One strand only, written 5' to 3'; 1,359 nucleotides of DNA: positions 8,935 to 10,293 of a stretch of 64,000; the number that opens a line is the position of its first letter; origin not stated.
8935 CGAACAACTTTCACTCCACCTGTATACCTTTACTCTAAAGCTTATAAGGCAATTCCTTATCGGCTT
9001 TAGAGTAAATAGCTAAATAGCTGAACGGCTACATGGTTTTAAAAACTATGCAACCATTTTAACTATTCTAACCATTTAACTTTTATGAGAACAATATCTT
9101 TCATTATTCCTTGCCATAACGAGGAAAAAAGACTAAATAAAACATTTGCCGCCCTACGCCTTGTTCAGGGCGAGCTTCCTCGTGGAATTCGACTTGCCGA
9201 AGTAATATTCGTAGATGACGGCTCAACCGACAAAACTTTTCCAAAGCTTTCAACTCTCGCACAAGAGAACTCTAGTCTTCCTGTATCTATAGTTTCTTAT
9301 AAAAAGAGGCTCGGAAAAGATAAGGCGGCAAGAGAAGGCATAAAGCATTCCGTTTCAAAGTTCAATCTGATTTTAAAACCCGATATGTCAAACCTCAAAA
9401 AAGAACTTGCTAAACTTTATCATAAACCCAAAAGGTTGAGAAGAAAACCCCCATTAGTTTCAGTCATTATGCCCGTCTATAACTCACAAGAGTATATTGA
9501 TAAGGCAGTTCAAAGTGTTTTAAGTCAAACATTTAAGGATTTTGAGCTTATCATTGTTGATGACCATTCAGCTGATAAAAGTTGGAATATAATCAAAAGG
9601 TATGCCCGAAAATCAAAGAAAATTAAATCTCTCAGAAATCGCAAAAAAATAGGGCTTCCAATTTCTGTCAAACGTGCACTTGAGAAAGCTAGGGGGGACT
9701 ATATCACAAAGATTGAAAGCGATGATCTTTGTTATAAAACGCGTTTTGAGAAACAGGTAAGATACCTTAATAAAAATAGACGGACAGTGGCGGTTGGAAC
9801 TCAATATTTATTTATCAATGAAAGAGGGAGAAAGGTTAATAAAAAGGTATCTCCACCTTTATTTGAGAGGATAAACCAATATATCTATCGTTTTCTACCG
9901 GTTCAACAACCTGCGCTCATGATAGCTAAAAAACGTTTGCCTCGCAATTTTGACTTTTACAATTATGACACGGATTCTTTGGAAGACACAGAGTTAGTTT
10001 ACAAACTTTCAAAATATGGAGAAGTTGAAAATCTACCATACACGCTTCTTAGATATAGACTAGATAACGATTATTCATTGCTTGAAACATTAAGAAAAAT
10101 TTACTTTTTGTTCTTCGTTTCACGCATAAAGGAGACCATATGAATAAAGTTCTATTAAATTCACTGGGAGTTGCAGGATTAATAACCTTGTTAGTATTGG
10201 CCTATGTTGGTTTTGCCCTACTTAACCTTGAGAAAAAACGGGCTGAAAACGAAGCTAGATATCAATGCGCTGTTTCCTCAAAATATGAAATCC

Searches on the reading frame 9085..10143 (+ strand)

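Call 64: search_protein_families(library=pfam, proteins=[window:9085-10143:+], max_evalue=0.001)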
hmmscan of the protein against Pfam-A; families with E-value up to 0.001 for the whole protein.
window:9085-10143:+ (352 aa): 4 families
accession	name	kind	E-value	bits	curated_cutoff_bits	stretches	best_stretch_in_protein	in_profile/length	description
PF00535.33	Glycos_transf_2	-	8.9e-50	169.3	23.3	2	126-280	1-158/168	Glycosyl transferase family 2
PF10111.15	Glyco_tranf_2_2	-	3.2e-14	53.5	27.3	1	126-247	1-130/276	Glycosyltransferase like family 2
PF13641.12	Glyco_tranf_2_3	-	3.2e-10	40.9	27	1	122-246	1-127/230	Glycosyltransferase like family 2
PF13704.12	Glyco_tranf_2_4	-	5.6e-05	24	27.5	0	133-217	2-85/98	Glycosyl transferase family 2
